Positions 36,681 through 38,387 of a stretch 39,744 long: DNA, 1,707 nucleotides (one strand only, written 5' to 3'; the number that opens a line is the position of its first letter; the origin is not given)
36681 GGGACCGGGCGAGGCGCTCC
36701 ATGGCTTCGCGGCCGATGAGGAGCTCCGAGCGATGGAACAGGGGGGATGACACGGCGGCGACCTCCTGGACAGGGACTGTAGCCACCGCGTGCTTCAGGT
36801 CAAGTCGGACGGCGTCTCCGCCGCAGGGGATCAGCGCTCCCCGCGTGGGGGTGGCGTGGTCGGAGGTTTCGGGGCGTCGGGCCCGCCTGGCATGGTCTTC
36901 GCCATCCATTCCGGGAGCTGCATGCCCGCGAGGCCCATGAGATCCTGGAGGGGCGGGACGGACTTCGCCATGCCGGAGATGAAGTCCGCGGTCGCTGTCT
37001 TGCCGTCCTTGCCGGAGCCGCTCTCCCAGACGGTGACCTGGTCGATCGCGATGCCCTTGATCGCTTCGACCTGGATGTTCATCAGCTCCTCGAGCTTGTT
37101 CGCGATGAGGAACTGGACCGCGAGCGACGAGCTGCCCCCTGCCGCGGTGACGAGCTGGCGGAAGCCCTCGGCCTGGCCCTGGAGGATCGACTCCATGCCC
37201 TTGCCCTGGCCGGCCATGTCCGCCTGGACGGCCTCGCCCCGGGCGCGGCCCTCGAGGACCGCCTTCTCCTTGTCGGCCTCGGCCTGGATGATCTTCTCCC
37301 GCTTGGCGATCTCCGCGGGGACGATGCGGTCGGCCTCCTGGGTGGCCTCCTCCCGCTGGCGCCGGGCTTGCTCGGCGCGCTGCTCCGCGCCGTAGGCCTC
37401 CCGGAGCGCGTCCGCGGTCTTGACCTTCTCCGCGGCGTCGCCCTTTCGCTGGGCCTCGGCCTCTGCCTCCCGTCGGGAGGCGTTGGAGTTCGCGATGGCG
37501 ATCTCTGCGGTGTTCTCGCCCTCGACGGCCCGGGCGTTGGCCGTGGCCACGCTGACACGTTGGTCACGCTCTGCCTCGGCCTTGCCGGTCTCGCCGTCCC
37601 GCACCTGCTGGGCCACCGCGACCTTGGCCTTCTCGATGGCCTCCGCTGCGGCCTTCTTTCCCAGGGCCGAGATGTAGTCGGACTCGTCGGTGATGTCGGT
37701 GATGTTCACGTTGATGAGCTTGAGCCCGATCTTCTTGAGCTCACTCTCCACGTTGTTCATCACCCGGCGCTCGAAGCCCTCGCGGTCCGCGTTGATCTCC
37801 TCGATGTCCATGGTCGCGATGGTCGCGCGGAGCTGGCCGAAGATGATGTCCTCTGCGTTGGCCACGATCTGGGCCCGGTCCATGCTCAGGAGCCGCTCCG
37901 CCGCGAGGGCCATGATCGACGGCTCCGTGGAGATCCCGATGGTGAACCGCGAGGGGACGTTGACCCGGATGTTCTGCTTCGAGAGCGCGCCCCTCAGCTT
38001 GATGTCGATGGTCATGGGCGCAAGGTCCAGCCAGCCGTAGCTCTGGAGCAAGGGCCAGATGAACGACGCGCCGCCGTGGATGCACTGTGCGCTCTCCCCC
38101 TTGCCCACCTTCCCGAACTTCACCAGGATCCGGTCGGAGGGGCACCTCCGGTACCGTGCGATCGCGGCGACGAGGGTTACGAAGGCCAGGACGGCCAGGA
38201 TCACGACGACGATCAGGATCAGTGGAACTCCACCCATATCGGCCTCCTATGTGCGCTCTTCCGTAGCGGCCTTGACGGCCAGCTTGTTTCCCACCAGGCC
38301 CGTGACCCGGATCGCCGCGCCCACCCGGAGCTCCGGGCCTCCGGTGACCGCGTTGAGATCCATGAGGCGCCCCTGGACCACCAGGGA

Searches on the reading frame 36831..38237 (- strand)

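Call 47: search_protein_families(library=pfam, proteins=[window:36831-38237:-], max_evalue=0.0001)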
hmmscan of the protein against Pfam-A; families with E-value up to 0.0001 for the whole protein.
window:36831-38237:- (468 aa): 1 family
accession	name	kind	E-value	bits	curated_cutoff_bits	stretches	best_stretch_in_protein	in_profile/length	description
PF01145.31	Band_7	-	5.9e-27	95.3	23.6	1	37-211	8-174/176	SPFH domain / Band 7 family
